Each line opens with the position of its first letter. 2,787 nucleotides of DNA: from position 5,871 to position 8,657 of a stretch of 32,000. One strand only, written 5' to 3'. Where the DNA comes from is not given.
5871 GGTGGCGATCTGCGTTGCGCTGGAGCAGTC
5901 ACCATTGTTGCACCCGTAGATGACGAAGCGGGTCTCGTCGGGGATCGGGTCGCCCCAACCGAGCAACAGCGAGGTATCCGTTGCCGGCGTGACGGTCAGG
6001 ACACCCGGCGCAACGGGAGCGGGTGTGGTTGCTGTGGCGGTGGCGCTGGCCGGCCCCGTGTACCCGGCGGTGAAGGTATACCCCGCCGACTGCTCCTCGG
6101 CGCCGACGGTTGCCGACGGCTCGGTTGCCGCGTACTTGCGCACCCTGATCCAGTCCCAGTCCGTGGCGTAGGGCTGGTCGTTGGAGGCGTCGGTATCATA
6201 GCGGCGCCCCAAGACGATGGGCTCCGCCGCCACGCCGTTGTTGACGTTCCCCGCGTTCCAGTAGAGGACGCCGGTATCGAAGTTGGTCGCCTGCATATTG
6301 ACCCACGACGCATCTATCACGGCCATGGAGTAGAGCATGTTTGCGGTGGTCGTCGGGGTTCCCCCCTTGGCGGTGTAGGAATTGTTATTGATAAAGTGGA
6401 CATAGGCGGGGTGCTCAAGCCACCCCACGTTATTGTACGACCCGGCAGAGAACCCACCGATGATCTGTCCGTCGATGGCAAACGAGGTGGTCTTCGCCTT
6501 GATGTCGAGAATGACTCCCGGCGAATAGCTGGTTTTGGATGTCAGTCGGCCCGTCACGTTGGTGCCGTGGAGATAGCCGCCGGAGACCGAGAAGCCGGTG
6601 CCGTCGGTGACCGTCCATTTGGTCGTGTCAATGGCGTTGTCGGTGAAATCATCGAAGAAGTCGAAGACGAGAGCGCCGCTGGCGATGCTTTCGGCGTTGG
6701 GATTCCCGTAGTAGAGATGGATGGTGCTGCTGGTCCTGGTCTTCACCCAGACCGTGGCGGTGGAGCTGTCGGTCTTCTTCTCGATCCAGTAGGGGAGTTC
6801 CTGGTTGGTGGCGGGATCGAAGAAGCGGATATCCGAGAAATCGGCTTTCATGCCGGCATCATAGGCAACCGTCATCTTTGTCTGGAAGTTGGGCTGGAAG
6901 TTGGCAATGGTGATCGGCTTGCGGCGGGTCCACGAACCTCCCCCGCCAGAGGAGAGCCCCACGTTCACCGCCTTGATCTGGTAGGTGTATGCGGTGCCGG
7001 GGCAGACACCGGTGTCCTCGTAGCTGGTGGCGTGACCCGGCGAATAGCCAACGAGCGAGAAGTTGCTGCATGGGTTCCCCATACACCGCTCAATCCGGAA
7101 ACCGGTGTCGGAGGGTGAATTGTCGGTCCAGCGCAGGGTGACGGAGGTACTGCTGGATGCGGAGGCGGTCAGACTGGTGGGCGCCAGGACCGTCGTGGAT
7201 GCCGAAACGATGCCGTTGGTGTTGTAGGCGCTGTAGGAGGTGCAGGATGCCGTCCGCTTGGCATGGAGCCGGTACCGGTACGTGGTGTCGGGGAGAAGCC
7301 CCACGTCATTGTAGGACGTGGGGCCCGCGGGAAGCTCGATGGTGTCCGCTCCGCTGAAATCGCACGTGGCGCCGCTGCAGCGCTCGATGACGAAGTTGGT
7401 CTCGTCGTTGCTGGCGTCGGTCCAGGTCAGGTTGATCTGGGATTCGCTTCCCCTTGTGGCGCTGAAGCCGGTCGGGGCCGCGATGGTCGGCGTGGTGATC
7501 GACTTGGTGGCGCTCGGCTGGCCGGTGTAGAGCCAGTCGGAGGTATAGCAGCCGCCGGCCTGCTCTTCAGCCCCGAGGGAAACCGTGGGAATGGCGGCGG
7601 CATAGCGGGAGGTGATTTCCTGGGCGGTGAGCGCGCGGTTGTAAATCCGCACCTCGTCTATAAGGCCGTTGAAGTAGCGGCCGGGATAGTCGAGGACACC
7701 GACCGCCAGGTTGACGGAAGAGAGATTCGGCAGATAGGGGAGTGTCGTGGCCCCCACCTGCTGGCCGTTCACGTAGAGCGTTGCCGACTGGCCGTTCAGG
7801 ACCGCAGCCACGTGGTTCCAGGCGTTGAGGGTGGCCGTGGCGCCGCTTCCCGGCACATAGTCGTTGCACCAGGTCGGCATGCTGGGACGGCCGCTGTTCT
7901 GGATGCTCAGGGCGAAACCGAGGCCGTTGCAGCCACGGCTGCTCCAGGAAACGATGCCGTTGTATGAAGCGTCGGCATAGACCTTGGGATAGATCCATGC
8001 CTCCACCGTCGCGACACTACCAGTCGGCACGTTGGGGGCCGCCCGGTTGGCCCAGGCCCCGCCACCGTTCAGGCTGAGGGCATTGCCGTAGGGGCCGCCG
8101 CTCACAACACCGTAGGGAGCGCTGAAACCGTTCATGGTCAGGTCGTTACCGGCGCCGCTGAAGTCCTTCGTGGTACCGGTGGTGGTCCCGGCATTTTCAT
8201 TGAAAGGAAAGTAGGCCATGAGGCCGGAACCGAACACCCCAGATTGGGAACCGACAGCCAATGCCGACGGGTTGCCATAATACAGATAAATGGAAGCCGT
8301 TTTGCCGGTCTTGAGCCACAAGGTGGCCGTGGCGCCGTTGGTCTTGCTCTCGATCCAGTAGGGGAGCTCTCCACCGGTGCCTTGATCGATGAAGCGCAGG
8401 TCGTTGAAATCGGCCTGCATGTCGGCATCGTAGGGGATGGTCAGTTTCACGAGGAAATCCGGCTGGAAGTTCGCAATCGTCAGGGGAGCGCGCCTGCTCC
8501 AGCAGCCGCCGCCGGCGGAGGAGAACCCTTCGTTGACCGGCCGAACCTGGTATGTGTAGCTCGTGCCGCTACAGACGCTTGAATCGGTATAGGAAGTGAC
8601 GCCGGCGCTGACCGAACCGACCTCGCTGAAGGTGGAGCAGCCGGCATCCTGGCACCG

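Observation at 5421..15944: Modular architecture of the giant ORF: propeller-FN3-propeller, then repeated [FN3]n-DUF2341-lectin cassettes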

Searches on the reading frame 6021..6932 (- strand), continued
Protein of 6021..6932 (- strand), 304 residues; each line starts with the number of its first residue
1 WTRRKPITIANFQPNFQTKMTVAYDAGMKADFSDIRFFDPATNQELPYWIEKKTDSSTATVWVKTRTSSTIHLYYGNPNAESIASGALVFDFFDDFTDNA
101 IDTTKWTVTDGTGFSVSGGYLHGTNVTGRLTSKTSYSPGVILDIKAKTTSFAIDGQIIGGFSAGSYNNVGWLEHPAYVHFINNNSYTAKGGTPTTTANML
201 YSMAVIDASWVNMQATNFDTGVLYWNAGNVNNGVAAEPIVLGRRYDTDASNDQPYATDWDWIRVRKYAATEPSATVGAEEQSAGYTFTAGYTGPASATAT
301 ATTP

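Call 84: list_cluster_members(proteins=[P0122, P0115, P0145, P0058, P0106, P0037, P0038, P0036, P0060, P0026])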
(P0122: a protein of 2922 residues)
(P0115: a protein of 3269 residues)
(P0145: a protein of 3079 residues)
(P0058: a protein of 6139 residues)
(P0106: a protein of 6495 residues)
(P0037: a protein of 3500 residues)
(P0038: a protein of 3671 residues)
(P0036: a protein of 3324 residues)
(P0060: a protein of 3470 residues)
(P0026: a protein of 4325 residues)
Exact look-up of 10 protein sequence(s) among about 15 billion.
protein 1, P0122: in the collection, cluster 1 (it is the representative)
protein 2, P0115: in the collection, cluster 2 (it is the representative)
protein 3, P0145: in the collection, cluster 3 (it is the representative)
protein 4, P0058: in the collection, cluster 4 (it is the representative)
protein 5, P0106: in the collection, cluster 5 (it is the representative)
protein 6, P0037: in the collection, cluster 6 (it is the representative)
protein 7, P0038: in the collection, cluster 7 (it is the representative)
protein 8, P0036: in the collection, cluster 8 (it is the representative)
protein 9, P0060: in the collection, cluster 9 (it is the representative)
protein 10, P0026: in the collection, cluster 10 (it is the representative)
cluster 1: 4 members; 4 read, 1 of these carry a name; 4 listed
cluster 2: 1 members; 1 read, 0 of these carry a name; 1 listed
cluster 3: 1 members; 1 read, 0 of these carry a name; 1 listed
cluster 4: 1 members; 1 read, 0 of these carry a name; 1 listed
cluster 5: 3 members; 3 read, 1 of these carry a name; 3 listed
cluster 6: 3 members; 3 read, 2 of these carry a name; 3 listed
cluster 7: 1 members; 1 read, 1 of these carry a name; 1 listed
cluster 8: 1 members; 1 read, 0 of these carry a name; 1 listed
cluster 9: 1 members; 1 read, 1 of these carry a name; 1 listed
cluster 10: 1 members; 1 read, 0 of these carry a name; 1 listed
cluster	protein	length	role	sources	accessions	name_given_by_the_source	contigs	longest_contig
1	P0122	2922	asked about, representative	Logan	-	-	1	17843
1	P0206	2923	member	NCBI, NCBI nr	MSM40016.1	MAG: DUF2341 domain-containing protein [Geobacter sp.] | DUF2341 domain-containing protein [Geobacter sp.]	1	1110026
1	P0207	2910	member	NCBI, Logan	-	-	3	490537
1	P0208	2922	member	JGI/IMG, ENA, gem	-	-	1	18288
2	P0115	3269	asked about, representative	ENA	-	-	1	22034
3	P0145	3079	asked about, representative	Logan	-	-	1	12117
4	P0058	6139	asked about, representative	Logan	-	-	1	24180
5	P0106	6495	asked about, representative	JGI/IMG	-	-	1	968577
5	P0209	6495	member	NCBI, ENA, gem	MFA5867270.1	MAG: DUF2341 domain-containing protein [Actinomycetota bacterium]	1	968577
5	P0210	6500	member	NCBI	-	-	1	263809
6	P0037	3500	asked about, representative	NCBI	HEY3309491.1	MAG TPA: DUF2341 domain-containing protein [Desulfuromonadaceae bacterium]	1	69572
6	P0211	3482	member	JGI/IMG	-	hypothetical protein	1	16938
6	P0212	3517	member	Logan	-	-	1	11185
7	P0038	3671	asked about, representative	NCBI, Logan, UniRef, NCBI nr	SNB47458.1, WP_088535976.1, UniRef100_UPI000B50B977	DUF2341 domain-containing protein [Geobacter sp. DSM 9736] | DUF2341 domain-containing protein n=1 Tax=Geobacter sp. DSM 9736 TaxID=1277350 ...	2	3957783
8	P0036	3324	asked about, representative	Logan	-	-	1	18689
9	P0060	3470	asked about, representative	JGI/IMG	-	uncharacterized delta-60 repeat protein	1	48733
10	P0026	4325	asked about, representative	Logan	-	-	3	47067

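Call 92: find_encoding_contigs(protein=P0002, flank=6000, max_places=2)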
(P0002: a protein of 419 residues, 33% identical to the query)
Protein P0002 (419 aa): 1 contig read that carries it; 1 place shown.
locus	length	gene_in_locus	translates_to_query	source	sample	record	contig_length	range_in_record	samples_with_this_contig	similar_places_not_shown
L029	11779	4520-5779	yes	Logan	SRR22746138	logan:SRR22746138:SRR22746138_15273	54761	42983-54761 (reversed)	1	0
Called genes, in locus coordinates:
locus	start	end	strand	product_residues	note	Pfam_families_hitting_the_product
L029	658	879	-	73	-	-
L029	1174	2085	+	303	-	PF00389:2-Hacid_dh (weak), PF02826:2-Hacid_dh_C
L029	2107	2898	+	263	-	-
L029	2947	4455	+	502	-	PF07963:N_methyl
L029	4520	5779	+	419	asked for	PF07963:N_methyl, PF10102:DUF2341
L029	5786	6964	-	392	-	PF05257:CHAP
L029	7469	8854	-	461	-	PF01522:Polysacc_deac_1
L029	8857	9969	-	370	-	PF13641:Glyco_tranf_2_3, PF00535:Glycos_transf_2, PF13632:Glyco_trans_2_3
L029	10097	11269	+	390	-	PF07963:N_methyl (weak), PF21722:Gly_rich_2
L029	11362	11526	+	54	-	PF07498:Rho_N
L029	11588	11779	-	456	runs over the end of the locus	-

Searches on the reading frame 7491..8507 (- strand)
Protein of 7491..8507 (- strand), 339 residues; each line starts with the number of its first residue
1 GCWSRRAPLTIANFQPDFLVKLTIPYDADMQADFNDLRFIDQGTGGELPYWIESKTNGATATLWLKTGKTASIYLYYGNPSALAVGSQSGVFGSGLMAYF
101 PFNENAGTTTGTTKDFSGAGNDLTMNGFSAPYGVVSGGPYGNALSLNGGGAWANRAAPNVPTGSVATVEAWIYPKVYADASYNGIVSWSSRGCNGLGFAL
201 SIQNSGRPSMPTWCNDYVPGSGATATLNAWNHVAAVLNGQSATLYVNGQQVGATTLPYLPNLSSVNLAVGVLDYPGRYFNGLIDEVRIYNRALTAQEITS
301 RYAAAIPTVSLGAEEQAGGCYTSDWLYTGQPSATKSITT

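Call 10: search_protein_families(library=pfam, proteins=[window:7491-8507:-], max_evalue=1)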
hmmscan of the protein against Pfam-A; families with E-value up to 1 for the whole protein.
window:7491-8507:- (339 aa): 7 families
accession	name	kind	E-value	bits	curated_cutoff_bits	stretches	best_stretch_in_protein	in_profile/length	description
PF13385.13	Laminin_G_3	-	1.6e-29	103.5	27.6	1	148-298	2-150/151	Concanavalin A-like lectin/glucanases superfamily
PF10102.14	DUF2341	-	4.3e-13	50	23.4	1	33-98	1-65/84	Domain of unknown function (DUF2341)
PF02973.23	Sialidase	-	0.0004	20.4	26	1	238-301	115-184/189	Sialidase, N-terminal domain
PF06439.18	3keto-disac_hyd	-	0.042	14.3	26.8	1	216-254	115-151/187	3-keto-disaccharide hydrolase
PF22925.3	TS_C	-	0.043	13.9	27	1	221-293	123-199/202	Trans-sialidase, C-terminal domain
PF02210.31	Laminin_G_2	-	0.2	12.6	22.9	1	225-288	50-123/126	Laminin G domain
PF08527.15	PAD_M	-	0.26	11.3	24.8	1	245-283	113-151/159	Protein-arginine deiminase (PAD) middle domain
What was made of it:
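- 7545..8501 (-): Cassette 3 (aa 2482-2800): DUF2341 core followed by Laminin_G_3 in place of the GH16-like jelly roll. Laminin_G_3 at 103.5 bits (call 10).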
